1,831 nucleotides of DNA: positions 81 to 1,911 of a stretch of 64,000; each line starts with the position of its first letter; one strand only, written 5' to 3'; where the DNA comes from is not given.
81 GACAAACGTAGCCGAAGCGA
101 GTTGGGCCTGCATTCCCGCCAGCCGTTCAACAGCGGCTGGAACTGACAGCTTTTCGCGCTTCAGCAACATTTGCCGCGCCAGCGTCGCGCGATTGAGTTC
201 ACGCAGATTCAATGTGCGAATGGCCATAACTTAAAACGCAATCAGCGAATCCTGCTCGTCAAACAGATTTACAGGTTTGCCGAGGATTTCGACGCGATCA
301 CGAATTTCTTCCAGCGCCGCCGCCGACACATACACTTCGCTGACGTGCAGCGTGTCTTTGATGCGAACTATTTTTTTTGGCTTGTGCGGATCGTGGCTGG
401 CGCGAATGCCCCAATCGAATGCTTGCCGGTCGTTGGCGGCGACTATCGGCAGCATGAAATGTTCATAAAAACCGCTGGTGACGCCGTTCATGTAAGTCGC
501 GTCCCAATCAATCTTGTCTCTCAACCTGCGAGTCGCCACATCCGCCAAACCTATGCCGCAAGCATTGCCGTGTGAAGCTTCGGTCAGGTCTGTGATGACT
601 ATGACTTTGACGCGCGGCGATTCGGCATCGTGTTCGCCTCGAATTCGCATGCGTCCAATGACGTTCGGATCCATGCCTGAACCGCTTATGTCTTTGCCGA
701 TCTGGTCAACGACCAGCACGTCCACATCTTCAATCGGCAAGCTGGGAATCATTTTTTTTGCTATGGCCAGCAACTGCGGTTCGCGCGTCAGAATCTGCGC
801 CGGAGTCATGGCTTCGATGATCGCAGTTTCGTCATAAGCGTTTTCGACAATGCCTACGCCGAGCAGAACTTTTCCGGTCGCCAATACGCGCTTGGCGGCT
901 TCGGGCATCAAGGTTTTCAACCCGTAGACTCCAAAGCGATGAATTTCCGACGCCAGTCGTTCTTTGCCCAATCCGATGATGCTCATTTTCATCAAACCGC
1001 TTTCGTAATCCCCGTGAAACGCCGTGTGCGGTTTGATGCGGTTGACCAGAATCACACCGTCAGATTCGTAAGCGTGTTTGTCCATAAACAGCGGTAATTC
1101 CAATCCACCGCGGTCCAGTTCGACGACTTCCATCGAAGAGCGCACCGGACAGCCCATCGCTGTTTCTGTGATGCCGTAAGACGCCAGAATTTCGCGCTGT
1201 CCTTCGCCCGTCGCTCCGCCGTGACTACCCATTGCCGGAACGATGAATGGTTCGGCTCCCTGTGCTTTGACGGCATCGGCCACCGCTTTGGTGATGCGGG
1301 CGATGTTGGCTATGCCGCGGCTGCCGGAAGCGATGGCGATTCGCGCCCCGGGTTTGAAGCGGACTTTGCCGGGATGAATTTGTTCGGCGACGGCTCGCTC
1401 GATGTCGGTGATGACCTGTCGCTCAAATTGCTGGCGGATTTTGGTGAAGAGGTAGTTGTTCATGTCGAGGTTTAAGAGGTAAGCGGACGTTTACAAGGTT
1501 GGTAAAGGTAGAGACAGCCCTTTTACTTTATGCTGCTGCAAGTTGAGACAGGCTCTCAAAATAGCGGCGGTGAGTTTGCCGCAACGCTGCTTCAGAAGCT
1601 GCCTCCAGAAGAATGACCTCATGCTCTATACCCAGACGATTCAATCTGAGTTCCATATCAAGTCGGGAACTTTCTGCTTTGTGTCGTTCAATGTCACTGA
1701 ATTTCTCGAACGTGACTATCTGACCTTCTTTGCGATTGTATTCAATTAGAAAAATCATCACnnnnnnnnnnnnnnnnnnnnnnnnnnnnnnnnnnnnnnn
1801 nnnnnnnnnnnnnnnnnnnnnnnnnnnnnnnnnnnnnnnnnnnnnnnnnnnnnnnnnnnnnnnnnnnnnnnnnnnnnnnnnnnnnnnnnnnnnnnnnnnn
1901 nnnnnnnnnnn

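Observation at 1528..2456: RelA/SpoT (small alarmone synthetase) gene translationally coupled to a 77-aa ORF in a low-GC block: toxSAS-antitoxin-like module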

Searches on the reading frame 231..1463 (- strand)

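Call 4: search_protein_families(library=pfam, proteins=[window:231-1463:-], max_evalue=0.01)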
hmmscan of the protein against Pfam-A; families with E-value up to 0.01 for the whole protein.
window:231-1463:- (410 aa): 2 families
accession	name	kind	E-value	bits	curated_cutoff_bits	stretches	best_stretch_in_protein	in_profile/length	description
PF09861.14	Lar_N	-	5e-05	23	23.3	1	21-175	34-192/204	Lactate racemase N-terminal domain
PF04015.17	DUF362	-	0.00015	22.3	24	1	56-193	21-155/200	Domain of unknown function (DUF362)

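Call 50: search_protein_families(library=padloc, proteins=[window:231-1463:-], max_evalue=0.001)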
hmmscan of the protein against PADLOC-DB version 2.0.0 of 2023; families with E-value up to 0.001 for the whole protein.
window:231-1463:- (410 aa): 0 families

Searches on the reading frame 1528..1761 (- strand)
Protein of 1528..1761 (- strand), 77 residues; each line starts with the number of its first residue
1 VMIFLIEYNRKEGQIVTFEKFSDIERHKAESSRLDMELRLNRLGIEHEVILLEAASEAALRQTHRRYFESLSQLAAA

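Call 4: search_protein_families(library=pfam, proteins=[window:1528-1761:-], max_evalue=0.01)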
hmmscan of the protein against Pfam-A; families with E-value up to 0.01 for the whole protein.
window:1528-1761:- (77 aa): 0 families

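Call 5: search_protein_families(library=ncbifam, proteins=[window:1528-1761:-], max_evalue=1)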
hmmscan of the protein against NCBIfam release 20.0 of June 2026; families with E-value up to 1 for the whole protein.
window:1528-1761:- (77 aa): 0 families

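Call 6: search_protein_families(library=padloc, proteins=[window:1528-1761:-], max_evalue=1)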
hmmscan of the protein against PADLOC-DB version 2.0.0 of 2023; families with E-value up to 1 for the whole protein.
window:1528-1761:- (77 aa): 1 family
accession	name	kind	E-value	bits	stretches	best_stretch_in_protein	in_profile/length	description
PDLC04999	PDC-S33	-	0.00019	19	1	3-72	265-332/349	-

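Call 7: search_protein_families(library=phrogs, proteins=[window:1528-1761:-], max_evalue=1)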
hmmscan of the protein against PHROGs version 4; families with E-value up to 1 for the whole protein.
window:1528-1761:- (77 aa): 1 family
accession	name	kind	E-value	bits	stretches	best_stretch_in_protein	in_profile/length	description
phrog_22117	-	unknown function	1e-09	39.3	1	1-69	1-64/66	-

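Call 11: find_homologous_proteins(query=window:1528-1761:-, max_evalue=0.001)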
Query window:1528-1761:- (77 aa): 115 proteins with E <= 0.001 among 115 candidates.
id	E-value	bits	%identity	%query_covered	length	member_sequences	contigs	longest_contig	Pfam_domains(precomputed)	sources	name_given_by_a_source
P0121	1.1e-39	150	100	99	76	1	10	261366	-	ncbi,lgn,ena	-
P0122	1.7e-33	131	82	99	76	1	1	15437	-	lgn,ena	-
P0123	2.4e-33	130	82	99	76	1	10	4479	-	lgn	-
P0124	8.4e-33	128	87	99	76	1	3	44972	-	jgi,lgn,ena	jgi:hypothetical protein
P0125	7.6e-32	125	83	99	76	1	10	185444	-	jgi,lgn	-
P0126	9.7e-32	125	83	99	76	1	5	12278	-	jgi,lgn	jgi:hypothetical protein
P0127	2.2e-31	124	82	99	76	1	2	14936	-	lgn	-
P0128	6.0e-30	119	78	99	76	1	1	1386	-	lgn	-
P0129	4.6e-29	117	75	99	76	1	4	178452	-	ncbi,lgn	-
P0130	3.6e-28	114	74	99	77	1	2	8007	-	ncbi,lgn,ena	-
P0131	4.9e-28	113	77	96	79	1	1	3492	-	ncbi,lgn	-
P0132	7.2e-28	113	74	99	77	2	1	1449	-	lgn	-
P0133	1.1e-27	112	71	99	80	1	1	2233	-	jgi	-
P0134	1.4e-27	112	74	99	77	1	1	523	-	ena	-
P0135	1.8e-27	112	76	96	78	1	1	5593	-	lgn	-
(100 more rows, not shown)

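Call 14: search_dna_similar(query=window:1528-1761:-, collection=phages, mode=protein, max_evalue=1, max_rows=25)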
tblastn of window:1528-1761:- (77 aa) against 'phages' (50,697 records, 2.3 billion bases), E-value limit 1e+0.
Records with a match: 2; places in all: 2; records where one place covers at least 80% of the query: 2.
Best place of each record, by identity: <60% 2.
By first word of the organism name: Corynebacterium 1; Pasteurella 1.
By host as written in the record: Corynebacterium simulans IME1320 1; Pasteurella multocida B:2 1.
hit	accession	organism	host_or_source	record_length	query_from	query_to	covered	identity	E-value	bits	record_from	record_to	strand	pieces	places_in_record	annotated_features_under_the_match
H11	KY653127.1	Corynebacterium phage IME1320_01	Corynebacterium simulans IME1320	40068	1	71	92%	38.4%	3e-4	42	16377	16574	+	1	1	hypothetical protein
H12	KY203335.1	Pasteurella phage PMP-GADVASU-IND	Pasteurella multocida B:2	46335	4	68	84%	35.4%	3e-3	39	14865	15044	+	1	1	hypothetical protein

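Call 51: predict_structure(alignment_id=A3)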
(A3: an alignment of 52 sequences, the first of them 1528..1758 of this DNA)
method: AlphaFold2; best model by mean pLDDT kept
length: 76 residues; sequences in the alignment: 52
mean_pLDDT: 92.1   pTM: 0.79
mean pLDDT of the five models: 92.1, 90.9, 89.5, 88.9, 88.1
residues with pLDDT >= 90: 63; 70-90: 6; 50-70: 7; < 50: 0
segments of 3 or more residues with pLDDT < 50: none
pLDDT, mean of each block of 10 residues (from residue 1): 96 95 98 98 97 95 84 62
secondary structure, 60 per line:
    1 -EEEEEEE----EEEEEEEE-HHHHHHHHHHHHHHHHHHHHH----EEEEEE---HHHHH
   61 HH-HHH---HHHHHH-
elements in order: E2-8 E13-20 H22-42 E47-52 H56-62 H70-75

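Call 53: fold_search(model_id=the predicted structure, library=pdb)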
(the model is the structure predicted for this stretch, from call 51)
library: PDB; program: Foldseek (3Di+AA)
matches with E <= 10: 71; with E <= 0.001: 0
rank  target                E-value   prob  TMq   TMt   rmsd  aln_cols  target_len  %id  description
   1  8xa6_E                1.6e+00  0.21  0.38  0.41   7.5        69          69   12  Cryo-EM structure of Bacillus RNAP and SPO1 gp33 complex (released 2024-12-04)
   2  9erv_A                1.8e+00  0.12  0.38  0.12   6.7        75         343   20  Structure of Salmonella CapRel bound to Bas11 Gp54 (released 2024-11-06)
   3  9c8e_A                2.1e+00  0.03  0.18  0.09  14.0        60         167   13  mouse Seipin complex (released 2025-08-27)
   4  2jvf_MODEL_1_A        2.4e+00  0.16  0.43  0.36   6.4        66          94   17  Solution structure of M7, a computationally-designed artificial protein (released 2008-08-12)
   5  7ztb_A                2.9e+00  0.11  0.42  0.13   6.6        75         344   23  Structure of the Salmonella tRNA pyrophosphokinase CapRel (released 2022-11-23)
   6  7ckq_H                2.9e+00  0.07  0.31  0.38  13.0        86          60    9  The cryo-EM structure of B. subtilis BmrR transcription activation complex (released 2020-12-16)
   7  6p8o_A                2.9e+00  0.06  0.28  0.19   7.1        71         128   13  Structure of P. aeruginosa ATCC27853 HORMA2-deltaC (released 2019-12-25)
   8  5x6v_F                3.6e+00  0.08  0.33  0.23   9.8        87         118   10  Crystal structure of human heteroheptameric complex (released 2017-12-06)
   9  1zg2_MODEL_1_A        3.8e+00  0.06  0.32  0.28   7.4        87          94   11  Solution NMR structure of the UPF0213 protein BH0048 from Bacillus halodurans. Northeast Structural Genomics t (released 2005-06-21)
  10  2w3d_B                3.8e+00  0.04  0.19  0.11   5.8        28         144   11  Structure of the first GAF domain of Mycobacterium tuberculosis DosS (released 2009-03-10)
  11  2w3e_B                3.8e+00  0.04  0.19  0.11   5.8        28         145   11  Oxidized structure of the first GAF domain of Mycobacterium tuberculosis DosS (released 2009-03-10)
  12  2w3g_B                3.8e+00  0.04  0.19  0.11   5.8        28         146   11  Air-oxidized structure of the first GAF domain of Mycobacterium tuberculosis DosS (released 2009-03-10)
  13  4yof_B                3.8e+00  0.02  0.18  0.11   5.8        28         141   11  DosS GAFA Domain Reduced Nitric Oxide Bound Crystal Structure (released 2016-03-23)
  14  9e9v_B                4.1e+00  0.06  0.33  0.18   9.0        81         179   10  Structural Insights into HIV-1 Vif-Mediated Ubiquitination and Degradation of APOBEC3H (released 2026-03-11)
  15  5y3a_G                4.3e+00  0.10  0.28  0.20   6.8        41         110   15  Crystal structure of Ragulator complex (p18 49-161) (released 2017-12-27)
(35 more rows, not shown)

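Call 61: search_protein_representatives(alignment_id=A3)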
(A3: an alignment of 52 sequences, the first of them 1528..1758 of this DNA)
Query: 52 sequences, 79 profile positions. Proteins with E-value up to 0.001 (for the whole library): 1217; up to 1e-10: 507; up to 1e-30: 2. The best 150 are listed.
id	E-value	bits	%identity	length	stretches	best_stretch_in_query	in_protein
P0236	1.7e-31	123.9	-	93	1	1-74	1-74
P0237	3.9e-31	122.8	-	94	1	1-75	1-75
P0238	4.7e-30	119.3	-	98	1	1-76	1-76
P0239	4.0e-29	116.4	-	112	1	2-76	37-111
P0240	4.3e-29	116.3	-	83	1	1-76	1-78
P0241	5.5e-29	115.9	-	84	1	1-75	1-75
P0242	7.2e-29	115.6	-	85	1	1-77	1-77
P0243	8.3e-29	115.4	-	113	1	1-76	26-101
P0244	1.6e-28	114.4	-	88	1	1-77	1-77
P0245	4.1e-28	113.1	-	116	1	1-76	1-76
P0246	5.4e-28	112.7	-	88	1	1-76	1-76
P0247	5.6e-28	112.7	-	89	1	1-77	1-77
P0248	7.5e-28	112.3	-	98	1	1-77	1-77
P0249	9.1e-28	112.0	-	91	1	1-77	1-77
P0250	9.2e-28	112.0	-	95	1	1-76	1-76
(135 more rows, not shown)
